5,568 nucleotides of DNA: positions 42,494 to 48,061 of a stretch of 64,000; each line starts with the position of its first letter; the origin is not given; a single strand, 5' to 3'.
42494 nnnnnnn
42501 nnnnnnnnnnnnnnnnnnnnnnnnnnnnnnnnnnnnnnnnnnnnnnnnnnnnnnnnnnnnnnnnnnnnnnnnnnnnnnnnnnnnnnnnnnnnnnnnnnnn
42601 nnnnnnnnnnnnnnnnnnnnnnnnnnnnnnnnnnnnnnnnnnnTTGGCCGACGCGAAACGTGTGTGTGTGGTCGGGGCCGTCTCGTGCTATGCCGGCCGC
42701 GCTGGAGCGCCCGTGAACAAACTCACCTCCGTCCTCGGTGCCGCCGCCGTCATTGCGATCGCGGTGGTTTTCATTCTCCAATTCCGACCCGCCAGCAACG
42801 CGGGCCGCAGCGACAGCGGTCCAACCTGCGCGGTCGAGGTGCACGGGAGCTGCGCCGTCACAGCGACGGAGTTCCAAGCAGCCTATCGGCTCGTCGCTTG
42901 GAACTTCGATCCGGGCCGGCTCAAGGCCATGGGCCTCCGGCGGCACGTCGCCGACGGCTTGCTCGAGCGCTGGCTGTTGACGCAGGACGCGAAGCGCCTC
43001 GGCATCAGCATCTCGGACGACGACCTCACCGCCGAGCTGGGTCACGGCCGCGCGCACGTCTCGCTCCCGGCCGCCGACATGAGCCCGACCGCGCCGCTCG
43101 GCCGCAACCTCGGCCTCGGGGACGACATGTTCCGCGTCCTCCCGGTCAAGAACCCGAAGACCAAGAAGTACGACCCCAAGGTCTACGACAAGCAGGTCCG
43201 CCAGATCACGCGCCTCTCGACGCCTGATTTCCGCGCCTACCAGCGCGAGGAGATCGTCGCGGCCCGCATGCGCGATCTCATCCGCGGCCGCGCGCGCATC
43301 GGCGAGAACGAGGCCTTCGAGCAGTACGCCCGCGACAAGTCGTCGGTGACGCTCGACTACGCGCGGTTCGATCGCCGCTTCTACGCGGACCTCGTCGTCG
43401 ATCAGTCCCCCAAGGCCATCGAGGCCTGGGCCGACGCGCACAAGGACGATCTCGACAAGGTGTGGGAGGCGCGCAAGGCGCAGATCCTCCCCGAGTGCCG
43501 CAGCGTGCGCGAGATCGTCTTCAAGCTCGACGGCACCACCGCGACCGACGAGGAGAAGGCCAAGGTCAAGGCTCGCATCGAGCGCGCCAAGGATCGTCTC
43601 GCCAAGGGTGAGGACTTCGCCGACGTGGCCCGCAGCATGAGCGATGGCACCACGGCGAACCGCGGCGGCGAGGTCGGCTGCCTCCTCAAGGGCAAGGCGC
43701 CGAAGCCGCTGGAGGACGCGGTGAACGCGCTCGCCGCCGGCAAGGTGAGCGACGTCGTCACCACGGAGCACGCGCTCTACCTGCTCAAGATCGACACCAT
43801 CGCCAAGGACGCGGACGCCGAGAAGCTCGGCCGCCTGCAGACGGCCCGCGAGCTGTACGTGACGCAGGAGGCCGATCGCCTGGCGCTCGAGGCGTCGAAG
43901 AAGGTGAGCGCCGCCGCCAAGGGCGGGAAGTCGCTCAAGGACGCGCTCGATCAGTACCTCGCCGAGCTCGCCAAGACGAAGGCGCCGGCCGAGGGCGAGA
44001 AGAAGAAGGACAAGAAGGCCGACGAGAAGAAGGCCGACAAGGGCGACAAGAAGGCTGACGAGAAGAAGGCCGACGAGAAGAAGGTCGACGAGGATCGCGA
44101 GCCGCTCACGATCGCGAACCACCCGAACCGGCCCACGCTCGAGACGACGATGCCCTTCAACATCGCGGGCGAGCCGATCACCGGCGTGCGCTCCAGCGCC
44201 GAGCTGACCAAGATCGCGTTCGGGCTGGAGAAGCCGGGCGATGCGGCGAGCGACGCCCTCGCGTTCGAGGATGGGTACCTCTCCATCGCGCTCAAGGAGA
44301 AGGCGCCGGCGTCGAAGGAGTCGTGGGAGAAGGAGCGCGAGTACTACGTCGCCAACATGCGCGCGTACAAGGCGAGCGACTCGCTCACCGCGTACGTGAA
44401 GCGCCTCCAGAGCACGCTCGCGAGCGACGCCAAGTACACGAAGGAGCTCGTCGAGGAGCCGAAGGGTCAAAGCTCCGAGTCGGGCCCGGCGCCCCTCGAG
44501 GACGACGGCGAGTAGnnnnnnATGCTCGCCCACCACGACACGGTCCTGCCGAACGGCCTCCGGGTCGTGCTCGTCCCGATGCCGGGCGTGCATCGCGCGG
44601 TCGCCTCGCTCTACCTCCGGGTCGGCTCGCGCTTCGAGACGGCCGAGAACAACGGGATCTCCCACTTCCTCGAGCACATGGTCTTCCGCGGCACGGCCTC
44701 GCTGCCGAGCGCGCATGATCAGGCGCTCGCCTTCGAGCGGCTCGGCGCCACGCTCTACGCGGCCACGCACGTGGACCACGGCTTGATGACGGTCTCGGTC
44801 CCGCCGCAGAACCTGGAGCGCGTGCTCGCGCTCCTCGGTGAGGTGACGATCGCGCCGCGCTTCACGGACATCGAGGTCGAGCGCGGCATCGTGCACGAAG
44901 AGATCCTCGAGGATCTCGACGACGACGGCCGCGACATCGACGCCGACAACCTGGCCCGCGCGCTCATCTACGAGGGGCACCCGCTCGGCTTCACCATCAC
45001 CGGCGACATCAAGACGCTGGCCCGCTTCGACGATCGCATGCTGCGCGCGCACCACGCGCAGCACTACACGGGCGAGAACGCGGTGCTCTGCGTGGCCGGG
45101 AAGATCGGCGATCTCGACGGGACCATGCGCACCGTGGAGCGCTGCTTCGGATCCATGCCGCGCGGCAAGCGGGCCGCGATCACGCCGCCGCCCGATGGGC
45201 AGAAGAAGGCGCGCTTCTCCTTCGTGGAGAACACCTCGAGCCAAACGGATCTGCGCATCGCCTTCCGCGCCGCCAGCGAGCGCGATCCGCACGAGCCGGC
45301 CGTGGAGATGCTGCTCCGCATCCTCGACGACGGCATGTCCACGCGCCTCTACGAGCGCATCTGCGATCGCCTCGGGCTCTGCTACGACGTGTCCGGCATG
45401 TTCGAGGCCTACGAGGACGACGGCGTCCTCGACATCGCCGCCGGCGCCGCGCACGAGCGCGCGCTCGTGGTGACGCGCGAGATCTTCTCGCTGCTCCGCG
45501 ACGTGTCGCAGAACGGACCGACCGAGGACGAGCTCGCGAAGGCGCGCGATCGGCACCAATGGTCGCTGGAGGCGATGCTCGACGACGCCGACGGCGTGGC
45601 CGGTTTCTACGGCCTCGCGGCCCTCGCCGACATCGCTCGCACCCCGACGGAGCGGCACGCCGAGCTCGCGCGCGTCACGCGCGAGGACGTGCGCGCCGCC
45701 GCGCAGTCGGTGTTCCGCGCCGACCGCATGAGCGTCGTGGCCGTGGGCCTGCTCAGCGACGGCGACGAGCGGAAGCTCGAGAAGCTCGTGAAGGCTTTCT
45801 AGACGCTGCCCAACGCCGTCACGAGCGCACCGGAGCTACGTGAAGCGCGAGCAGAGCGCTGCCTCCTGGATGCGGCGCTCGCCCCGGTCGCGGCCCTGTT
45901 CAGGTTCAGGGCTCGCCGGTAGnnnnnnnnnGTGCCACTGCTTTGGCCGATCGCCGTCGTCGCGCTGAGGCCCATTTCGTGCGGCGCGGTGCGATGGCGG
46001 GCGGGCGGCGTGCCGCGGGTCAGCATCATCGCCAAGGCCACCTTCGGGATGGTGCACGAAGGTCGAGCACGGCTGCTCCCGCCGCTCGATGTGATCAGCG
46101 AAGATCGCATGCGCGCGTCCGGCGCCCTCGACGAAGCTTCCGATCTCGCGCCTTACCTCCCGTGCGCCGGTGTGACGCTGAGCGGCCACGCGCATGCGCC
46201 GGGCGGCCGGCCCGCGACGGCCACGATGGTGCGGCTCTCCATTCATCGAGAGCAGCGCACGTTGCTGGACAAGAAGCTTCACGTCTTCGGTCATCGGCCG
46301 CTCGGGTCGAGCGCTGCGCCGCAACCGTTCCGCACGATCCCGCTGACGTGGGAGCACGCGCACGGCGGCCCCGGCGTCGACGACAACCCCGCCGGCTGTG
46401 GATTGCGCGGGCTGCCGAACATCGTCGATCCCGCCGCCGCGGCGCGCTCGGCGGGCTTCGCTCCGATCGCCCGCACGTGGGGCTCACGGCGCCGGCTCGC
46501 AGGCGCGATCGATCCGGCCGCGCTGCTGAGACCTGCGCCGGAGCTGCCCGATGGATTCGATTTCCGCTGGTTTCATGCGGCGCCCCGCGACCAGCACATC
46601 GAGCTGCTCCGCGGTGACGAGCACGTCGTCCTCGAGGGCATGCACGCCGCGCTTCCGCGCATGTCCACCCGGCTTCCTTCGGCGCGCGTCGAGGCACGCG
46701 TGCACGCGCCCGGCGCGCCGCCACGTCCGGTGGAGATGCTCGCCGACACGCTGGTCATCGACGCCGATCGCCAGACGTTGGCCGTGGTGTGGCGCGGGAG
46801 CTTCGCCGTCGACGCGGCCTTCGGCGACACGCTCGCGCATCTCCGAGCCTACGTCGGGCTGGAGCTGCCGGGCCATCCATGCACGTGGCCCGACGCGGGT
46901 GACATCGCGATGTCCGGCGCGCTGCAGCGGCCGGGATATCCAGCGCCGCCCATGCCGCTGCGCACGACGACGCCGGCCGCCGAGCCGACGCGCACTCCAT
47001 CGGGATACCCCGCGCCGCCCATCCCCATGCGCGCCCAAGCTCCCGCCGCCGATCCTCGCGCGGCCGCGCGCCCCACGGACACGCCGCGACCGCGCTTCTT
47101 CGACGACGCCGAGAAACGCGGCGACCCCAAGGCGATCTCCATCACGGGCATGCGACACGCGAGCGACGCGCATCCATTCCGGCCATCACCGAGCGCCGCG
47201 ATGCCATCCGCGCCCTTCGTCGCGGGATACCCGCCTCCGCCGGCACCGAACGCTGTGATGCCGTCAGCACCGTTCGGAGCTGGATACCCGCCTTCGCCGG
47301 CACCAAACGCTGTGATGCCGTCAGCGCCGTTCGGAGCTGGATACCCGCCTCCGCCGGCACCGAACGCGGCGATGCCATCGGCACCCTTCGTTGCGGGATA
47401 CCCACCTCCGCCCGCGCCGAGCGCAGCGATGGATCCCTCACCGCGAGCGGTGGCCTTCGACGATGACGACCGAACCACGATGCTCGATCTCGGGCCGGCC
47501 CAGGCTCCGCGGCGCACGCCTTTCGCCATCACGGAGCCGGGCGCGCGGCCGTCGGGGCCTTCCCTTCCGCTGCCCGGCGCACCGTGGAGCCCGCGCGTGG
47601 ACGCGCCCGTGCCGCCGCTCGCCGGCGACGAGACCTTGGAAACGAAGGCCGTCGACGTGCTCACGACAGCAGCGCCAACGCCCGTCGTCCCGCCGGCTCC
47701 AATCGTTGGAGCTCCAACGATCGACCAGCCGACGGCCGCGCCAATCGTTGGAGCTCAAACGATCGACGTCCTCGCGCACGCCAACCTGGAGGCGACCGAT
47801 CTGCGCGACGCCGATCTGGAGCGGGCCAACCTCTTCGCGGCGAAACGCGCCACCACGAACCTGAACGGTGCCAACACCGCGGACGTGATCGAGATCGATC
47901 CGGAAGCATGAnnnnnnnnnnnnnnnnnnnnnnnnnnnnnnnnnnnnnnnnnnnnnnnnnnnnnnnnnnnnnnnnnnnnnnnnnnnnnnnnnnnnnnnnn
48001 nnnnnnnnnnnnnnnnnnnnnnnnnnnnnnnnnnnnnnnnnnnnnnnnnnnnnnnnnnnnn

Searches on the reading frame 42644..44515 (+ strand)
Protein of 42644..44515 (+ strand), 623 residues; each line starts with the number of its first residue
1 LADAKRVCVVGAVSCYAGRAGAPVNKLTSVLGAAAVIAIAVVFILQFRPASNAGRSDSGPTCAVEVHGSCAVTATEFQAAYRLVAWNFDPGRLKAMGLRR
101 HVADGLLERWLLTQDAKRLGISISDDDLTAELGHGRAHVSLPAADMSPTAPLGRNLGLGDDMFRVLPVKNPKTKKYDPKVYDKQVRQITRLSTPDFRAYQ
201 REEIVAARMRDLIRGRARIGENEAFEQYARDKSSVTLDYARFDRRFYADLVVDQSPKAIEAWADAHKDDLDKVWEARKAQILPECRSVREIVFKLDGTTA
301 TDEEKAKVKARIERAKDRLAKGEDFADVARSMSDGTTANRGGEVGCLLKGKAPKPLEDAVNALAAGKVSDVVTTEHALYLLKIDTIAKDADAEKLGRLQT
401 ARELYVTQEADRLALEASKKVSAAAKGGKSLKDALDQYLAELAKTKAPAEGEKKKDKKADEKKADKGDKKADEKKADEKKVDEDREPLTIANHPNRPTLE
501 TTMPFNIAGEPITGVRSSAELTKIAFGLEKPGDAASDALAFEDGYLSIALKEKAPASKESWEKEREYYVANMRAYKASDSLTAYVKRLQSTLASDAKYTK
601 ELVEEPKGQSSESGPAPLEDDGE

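Call 30: search_protein_families(library=pfam, proteins=[window:42644-44515:+], max_evalue=0.001)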
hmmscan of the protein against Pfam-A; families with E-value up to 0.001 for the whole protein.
window:42644-44515:+ (623 aa): 5 families
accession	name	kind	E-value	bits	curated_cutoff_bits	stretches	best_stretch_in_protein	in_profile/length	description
PF00639.27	Rotamase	-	6.8e-16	59.5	21.7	1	292-384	3-96/97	PPIC-type PPIASE domain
PF13616.12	Rotamase_3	-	1.3e-14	55.2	22.5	1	284-384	14-113/116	PPIC-type PPIASE domain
PF13624.11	SurA_N_3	-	2.3e-11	44.2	27.2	1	27-132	9-117/162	SurA-like N-terminal domain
PF13623.11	SurA_N_2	-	7.1e-07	29.6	28.5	1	30-131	11-118/145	SurA-like N-terminal domain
PF13145.12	Rotamase_2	-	4.6e-05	24.6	27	1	300-389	35-111/121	PPIC-type PPIASE domain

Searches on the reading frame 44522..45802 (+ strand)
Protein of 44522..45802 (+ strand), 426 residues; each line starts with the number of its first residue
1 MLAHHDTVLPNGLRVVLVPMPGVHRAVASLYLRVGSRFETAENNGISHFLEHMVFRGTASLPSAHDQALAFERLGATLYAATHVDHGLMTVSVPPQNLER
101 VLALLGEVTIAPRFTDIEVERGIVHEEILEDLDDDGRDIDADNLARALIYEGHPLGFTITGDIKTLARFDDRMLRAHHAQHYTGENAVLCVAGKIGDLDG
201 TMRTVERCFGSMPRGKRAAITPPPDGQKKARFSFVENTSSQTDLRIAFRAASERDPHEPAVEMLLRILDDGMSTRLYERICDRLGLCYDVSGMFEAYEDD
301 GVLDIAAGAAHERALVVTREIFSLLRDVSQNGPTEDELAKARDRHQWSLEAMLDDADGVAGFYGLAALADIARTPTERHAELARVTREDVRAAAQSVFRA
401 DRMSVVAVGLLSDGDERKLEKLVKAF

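Call 10: search_protein_families(library=pfam, proteins=[window:44522-45802:+], max_evalue=0.01)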
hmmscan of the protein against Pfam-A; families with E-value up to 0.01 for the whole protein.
window:44522-45802:+ (426 aa): 2 families
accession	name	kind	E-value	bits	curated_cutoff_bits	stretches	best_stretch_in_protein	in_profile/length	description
PF05193.26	Peptidase_M16_C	-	9.7e-33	114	23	1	174-343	7-179/181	Peptidase M16 inactive domain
PF00675.25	Peptidase_M16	-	1.2e-24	87.4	22.3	1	14-147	1-134/149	Insulinase (Peptidase family M16)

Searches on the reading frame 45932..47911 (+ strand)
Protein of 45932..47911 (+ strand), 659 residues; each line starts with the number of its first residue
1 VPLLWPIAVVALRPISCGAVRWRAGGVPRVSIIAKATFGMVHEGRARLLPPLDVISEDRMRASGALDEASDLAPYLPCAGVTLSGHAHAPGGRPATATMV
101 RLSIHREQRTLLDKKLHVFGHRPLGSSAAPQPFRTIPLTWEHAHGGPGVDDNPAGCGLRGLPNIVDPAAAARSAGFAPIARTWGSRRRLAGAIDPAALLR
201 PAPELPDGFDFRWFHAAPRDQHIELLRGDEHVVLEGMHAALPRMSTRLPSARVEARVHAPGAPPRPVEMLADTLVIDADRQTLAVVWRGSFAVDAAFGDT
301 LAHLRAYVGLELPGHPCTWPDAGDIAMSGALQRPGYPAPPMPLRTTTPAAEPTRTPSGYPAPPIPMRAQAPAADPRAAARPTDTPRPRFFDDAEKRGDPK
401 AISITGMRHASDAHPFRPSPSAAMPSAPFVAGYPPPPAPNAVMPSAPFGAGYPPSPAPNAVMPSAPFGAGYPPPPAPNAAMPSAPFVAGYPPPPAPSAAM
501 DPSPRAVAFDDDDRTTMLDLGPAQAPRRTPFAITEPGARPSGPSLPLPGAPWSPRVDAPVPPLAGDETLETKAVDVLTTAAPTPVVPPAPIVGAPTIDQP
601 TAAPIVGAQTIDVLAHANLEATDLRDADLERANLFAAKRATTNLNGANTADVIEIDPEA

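Call 10: search_protein_families(library=pfam, proteins=[window:45932-47911:+], max_evalue=0.01)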
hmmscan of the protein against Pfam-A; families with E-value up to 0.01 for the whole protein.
window:45932-47911:+ (659 aa): 2 families
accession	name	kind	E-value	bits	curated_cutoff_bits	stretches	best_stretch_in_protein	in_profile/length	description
PF09937.14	DUF2169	-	5.5e-60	203.7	25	1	27-288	3-294/294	Uncharacterized protein conserved in bacteria (DUF2169)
PF00805.28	Pentapeptide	-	0.003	17.5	20.2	1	614-648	3-37/40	Pentapeptide repeats (8 copies)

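Call 17: find_homologous_proteins(query=window:45932-47911:+, max_evalue=1e-10)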
Query window:45932-47911:+ (659 aa): 203 proteins with E <= 1e-10 among 8000 candidates; the best 120 are listed.
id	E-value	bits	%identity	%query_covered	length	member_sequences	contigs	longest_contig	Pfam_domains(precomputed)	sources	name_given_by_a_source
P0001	1.7e-160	554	67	49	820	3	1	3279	PF09937.15,PF13576.13,PF13599.14,PF00805.29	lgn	-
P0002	8.7e-104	366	53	45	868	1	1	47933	PF09937.15,PF13576.13,PF13599.14,PF00805.29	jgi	jgi:uncharacterized protein YjbI with pentapeptide repeats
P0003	3.1e-93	332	45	48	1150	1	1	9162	PF09937.15,PF13576.13,PF13599.14,PF00805.29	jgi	jgi:uncharacterized protein YjbI with pentapeptide repeats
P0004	6.4e-92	327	52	54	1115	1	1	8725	PF09937.15,PF13576.13,PF13599.14,PF00805.29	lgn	-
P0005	8.4e-91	324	51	48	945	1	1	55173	PF09937.15,PF13576.13,PF13599.14,PF00805.29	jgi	jgi:uncharacterized protein YjbI with pentapeptide repeats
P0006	3.7e-90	321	45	7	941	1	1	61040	PF09937.15,PF13576.13,PF13599.14,PF00805.29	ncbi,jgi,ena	jgi:uncharacterized protein YjbI with pentapeptide repeats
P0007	7.2e-90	320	47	53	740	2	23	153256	PF09937.15,PF13576.13,PF13599.14,PF00805.29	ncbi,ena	-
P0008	1.6e-88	316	50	48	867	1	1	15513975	PF09937.15,PF13576.13,PF13599.14,PF00805.29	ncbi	ncbi:DUF2169 domain-containing protein [Sorangium sp. So ce134]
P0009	1.7e-88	316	49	45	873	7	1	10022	PF09937.15,PF13576.13,PF13599.14,PF00805.29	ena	-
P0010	3.8e-88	315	52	49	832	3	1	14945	PF09937.15,PF13576.13,PF13599.14,PF00805.29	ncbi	-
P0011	3.1e-87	312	39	86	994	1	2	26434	PF09937.15,PF13576.13,PF13599.14,PF00805.29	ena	-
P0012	1.1e-85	307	52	48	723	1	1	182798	PF09937.15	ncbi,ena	-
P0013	1.3e-85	306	50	49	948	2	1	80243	PF09937.15,PF13576.13,PF13599.14,PF00805.29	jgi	jgi:uncharacterized protein YjbI with pentapeptide repeats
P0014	2.1e-85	306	48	7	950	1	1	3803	PF09937.15,PF13576.13,PF13599.14,PF00805.29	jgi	jgi:uncharacterized protein YjbI with pentapeptide repeats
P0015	4.7e-85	305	50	45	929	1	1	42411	PF09937.15,PF13576.13,PF13599.14,PF00805.29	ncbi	-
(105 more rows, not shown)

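Call 21: find_encoding_contigs(protein=P0011, flank=10000, max_places=3)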
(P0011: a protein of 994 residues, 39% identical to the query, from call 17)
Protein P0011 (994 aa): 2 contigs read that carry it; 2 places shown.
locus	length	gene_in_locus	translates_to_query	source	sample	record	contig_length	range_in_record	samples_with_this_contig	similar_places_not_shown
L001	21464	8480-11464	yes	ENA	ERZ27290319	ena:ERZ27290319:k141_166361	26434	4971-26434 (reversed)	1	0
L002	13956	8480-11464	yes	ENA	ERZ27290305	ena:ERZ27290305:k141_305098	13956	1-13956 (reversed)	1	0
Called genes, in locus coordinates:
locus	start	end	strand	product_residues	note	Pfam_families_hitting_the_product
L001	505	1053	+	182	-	-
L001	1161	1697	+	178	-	PF00581:Rhodanese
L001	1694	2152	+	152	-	PF07291:MauE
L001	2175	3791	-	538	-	-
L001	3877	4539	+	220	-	PF04376:ATE_N, PF04377:ATE_C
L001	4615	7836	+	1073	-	PF01839:FG-GAP (faint), PF13517:FG-GAP_3 (weak), PF07705:CARDB (weak)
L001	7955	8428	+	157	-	-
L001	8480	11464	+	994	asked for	PF09937:DUF2169, PF13576:Pentapeptide_3 (faint), PF00805:Pentapeptide, PF13599:Pentapeptide_4 (weak)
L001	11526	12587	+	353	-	-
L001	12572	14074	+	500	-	PF18937:DUF5685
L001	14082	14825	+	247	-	PF13679:Methyltransf_32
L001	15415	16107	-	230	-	-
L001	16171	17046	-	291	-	PF00950:ABC-3, PF01032:FecCD (weak)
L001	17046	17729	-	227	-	PF00005:ABC_tran, PF02463:SMC_N (faint), PF13304:AAA_21 (faint)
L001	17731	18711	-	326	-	PF01297:ZnuA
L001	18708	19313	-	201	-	PF19659:DUF6162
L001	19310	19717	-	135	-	-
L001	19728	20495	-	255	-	PF19458:DUF5995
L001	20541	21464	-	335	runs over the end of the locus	PF00691:OmpA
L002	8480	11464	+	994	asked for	PF09937:DUF2169, PF13576:Pentapeptide_3 (faint), PF00805:Pentapeptide, PF13599:Pentapeptide_4 (weak)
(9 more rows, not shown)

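Call 78: search_protein_families(library=pfam, alignment_id=A7, max_evalue=0.0001)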
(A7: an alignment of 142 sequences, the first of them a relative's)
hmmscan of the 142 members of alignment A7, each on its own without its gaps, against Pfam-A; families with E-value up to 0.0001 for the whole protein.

A. member 1, L001:9056-9337:- (94 aa): 0 families

B. families by the number of members that match (of 142 scanned): 119 families (the first 25 are shown)
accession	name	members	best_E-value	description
PF00072.30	Response_reg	3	8.4e-26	Response regulator receiver domain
PF02569.21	Pantoate_ligase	2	1.2e-97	Pantoate-beta-alanine ligase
PF02558.23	ApbA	2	6e-43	Ketopantoate reductase PanE/ApbA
PF00383.29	dCMP_cyt_deam_1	2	1.1e-29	Cytidine and deoxycytidylate deaminase zinc-binding region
PF08546.17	ApbA_C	2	1.5e-29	Ketopantoate reductase PanE/ApbA C terminal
PF14437.12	MafB19-deam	2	1.7e-21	MafB19-like deaminase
PF07690.21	MFS_1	2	2.2e-21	Major Facilitator Superfamily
PF02518.31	HATPase_c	2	7.6e-21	Histidine kinase-, DNA gyrase B-, and HSP90-like ATPase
PF00691.25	OmpA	2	7.8e-20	OmpA family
PF13672.11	PP2C_2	2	3.4e-16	Protein phosphatase 2C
PF07719.23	TPR_2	2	9.3e-16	Tetratricopeptide repeat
PF00481.26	PP2C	2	9.1e-15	Protein phosphatase 2C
PF13432.12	TPR_16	2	2.7e-13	Tetratricopeptide repeat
PF13428.12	TPR_14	2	7.3e-13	Tetratricopeptide repeat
PF00515.34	TPR_1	2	5.2e-11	Tetratricopeptide repeat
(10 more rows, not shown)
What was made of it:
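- On Transcription-factor operator: Neighbours span 119 unrelated families (call 78).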
